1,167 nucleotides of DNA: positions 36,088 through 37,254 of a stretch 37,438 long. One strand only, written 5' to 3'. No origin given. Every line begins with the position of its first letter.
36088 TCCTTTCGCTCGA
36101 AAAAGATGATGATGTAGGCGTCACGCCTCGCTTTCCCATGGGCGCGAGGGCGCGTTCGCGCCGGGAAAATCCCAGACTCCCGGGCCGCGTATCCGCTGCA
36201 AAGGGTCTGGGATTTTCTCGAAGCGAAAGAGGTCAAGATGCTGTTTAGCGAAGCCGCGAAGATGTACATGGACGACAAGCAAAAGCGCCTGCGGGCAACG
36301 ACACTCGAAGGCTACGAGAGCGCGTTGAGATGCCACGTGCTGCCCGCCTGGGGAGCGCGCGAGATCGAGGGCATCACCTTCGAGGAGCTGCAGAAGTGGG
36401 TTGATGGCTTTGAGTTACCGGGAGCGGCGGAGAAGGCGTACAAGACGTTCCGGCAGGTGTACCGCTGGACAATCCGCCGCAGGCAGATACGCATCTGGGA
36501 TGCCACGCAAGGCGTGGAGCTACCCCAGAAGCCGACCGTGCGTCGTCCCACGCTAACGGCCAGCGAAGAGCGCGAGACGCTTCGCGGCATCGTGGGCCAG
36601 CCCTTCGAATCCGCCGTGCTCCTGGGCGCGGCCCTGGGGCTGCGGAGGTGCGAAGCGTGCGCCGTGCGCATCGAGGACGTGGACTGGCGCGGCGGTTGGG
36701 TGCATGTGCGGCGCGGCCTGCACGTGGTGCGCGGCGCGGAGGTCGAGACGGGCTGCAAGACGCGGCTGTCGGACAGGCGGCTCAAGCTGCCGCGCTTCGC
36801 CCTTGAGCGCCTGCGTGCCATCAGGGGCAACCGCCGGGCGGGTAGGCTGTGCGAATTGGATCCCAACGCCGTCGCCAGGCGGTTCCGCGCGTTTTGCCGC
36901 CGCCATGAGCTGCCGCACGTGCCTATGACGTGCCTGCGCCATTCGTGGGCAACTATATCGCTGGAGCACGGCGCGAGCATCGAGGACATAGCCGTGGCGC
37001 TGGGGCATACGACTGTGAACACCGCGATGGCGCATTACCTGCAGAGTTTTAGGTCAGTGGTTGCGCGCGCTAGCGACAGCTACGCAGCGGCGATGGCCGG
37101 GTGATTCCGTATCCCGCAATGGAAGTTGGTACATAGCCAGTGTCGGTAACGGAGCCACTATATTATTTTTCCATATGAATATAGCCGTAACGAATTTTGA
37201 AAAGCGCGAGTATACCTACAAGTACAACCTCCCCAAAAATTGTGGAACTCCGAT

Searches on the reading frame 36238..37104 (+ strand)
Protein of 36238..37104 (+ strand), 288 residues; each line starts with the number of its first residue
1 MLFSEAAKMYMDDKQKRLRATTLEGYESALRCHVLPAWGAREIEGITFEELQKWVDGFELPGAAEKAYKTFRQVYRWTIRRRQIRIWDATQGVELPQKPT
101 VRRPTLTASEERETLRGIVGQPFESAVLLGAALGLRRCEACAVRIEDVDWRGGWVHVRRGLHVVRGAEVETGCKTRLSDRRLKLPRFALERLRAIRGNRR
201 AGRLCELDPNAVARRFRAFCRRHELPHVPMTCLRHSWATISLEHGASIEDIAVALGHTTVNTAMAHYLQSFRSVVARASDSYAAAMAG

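Call 17: search_protein_families(library=pfam, max_evalue=0.1, proteins=[window:36238-37104:+])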
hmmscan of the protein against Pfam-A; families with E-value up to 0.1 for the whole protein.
window:36238-37104:+ (288 aa): 3 families
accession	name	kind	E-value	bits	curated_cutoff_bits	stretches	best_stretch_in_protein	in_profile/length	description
PF00589.27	Phage_integrase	-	5.8e-11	42.9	27.1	1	127-270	28-168/172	Phage integrase family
PF14659.12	Phage_int_SAM_3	-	1.2e-10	41.9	22.6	1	3-56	2-55/58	Phage integrase, N-terminal SAM-like domain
PF22022.2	Phage_int_M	-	9e-05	23.1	27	1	3-82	1-83/96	Phage integrase central domain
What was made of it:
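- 36238..37104 (+): rin: 288-aa armless tyrosine recombinase, the putative RBP-locus invertase. Its TGA stop overlaps the first rix site. Pfam Phage_int_SAM_3 plus Phage_integrase (call 17).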

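Call 21: find_encoding_contigs(protein=window:36238-37104:+, flank=6000, max_places=10)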
Protein window:36238-37104:+ (288 aa): 4 contigs read that carry it; 1 place shown.
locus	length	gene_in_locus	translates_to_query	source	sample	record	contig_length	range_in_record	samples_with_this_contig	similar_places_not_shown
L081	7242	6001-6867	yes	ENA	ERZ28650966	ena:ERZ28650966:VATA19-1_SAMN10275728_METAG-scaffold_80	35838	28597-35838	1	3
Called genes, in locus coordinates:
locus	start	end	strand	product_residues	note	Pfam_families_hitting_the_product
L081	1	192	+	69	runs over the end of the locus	-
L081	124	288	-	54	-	-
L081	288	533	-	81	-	-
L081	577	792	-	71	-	-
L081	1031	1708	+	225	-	PF13560:HTH_31, PF01381:HTH_3, PF13443:HTH_26 (weak), PF00717:Peptidase_S24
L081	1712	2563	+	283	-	PF04383:KilA-N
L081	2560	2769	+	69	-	-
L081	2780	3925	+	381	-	PF00589:Phage_integrase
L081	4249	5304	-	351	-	PF01510:Amidase_2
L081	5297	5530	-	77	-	PF16938:Phage_holin_Dp1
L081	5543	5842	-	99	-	-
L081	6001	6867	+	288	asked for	PF14659:Phage_int_SAM_3, PF00589:Phage_integrase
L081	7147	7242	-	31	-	?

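Call 29: find_related_loci(query=window:36238-37101:+, collection=genome_contigs, flank=5000)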
Query window:36238-37101:+ (288 aa) in genome_contigs; peptide patterns used: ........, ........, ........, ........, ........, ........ (x = any residue, [..] = any of these).
169 stretches matched a pattern; 11 encode a relative of the query (tblastn E <= 1e-3); 11 distinct loci.
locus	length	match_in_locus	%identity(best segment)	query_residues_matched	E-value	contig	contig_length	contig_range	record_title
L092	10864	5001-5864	98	1-288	0e+0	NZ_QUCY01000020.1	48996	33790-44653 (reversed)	Eggerthella sp. AM16-19 AM16-19.Scaf20, whole genome shotgun sequence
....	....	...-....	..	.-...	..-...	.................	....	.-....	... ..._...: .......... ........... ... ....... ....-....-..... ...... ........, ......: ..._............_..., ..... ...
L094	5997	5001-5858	83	1-286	5e-166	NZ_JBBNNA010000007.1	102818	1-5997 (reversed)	Collinsella sp. CLA-JM-H32B CLAJMH32B_contig_7_length_102818, whole genome shotgun sequence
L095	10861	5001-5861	87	1-287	2e-165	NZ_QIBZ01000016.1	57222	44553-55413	Slackia isoflavoniconvertens strain DSM 22006 DSM22006T_contig_016, whole genome shotgun sequence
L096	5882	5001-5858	83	1-286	6e-165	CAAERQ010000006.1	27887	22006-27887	MAG TPA_asm: uncultured Collinsella sp., isolate HGM04188, WGS project CAAERQ010000000 data, contig: ERS608512_1_k95_589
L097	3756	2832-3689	82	1-286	2e-169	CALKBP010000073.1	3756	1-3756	MAG TPA_asm: uncultured Collinsella sp. isolate SRR8114118_bin.82_CONCOCT_v1.1_MAG genome assembly, contig: ERZ1740185.1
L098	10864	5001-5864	83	1-288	4e-161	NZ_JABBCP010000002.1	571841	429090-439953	Collinsella acetigenes strain KGMB02528 KGMB02528_contig02, whole genome shotgun sequence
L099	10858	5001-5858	80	1-286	1e-160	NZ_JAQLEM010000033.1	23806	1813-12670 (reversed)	Collinsella aerofaciens strain D35st2_F2_D35t1_190705 NODE_33_length_23806_cov_21.5878, whole genome shotgun sequence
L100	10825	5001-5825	83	1-275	1e-158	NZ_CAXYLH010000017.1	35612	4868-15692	Olsenella uli DSM 7084 isolate CC00563 CC00563.17, whole genome shotgun sequence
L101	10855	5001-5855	83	1-288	4e-151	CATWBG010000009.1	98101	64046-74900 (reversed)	MAG TPA_asm: uncultured Collinsella sp. isolate ERR10960941_bin.10_MetaWRAP_v1.3_MAG genome assembly, contig: ERZ1853443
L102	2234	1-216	93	216-287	5e-41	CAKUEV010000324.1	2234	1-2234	MAG: uncultured Slackia sp. isolate REFINED_METABAT215_TOP10_CONTIGS_1500_ASSEMBLY_K77_MERGED__Hadza_MoBio_hadza-E-H_P_2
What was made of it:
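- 36238..37104 (+): 98% identical to a gene in Eggerthella sp. AM16-19 (call 29).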

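Call 33: search_protein_families(library=phrogs, max_evalue=0.01, proteins=[window:36238-37104:+])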
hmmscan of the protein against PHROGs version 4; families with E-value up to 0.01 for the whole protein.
window:36238-37104:+ (288 aa): 5 families
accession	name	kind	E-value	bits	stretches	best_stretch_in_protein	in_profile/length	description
phrog_1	-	integration and excision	2.8e-42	146.8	1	2-270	165-435/611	integrase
phrog_216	-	integration and excision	2.1e-17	64.2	1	71-273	21-227/301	integrase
phrog_23271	-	unknown function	0.0037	18.2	1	228-284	9-63/67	-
phrog_34557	-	integration and excision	0.0038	18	1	207-262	105-159/183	integrase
phrog_29857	-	unknown function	0.0099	17.2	0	140-177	31-68/73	-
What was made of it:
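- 36238..37104 (+): PHROG integrase (call 33).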

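Call 57: search_protein_families(library=ncbifam, max_evalue=0.001, proteins=[window:36238-37104:+])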
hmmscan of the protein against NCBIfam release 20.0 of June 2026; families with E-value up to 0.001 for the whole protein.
window:36238-37104:+ (288 aa): 7 families
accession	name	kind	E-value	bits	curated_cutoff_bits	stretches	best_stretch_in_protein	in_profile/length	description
NF040815.2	recomb_XerA_Arch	equivalog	2.8e-11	43.5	220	1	19-265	13-250/263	site-specific tyrosine recombinase/integron integrase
TIGR02249.1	integrase_gron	subfamily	2.3e-09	37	265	1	207-265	237-296/315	integron integrase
TIGR02224.1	recomb_XerC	equivalog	1.4e-07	31.2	335.15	1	20-263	15-271/295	tyrosine recombinase XerC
TIGR02225.1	recomb_XerD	equivalog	2.1e-07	30.5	329.6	1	15-263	10-268/290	site-specific tyrosine recombinase XerD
NF001399.0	PRK00283.1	subfamily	3.4e-07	29.8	279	1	20-263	24-277/300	tyrosine recombinase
NF002331.0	PRK01287.1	subfamily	6.9e-07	28.5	371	0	232-263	275-306/365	site-specific tyrosine recombinase XerC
NF011946.0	PRK15417.1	equivalog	0.00089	18.5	435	0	226-266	273-312/337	integron integrase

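Call 58: search_solved_structures(query=window:36238-37101:+, max_evalue=0.001, show_alignments=1)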
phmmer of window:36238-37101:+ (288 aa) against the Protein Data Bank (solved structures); distinct sequences matched with E-value up to 0.001: 3.
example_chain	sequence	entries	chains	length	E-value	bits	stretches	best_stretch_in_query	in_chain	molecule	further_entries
4a8e_A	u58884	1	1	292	4.4e-08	35.9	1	92-267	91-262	PROBABLE TYROSINE RECOMBINASE XERC-LIKE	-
2a3v_A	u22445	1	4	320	8.9e-05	25.1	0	230-265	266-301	site-specific recombinase IntI4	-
5hxy_A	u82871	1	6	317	0.00065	22.2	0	96-265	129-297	Tyrosine recombinase XerA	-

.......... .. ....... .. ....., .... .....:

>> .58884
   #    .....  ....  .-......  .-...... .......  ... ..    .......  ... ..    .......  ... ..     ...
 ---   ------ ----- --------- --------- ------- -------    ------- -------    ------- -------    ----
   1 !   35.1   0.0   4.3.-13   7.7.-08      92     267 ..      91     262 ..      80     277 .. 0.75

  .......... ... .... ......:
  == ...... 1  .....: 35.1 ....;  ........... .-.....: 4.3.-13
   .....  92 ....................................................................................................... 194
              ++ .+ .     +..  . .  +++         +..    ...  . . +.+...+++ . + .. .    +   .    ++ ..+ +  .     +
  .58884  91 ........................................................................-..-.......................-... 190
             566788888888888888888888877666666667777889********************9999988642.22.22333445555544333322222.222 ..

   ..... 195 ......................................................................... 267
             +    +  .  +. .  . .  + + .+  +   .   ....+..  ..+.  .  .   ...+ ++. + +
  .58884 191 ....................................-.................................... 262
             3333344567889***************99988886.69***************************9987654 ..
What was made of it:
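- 36238..37104 (+): Xer-like in NCBIfam and PDB (calls 57, 58).
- Closest known: R64 / IncI plasmid shufflon. Different: No Rci-specific similarity was detected; Rin matches only generic Xer-type models (calls 57, 58).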
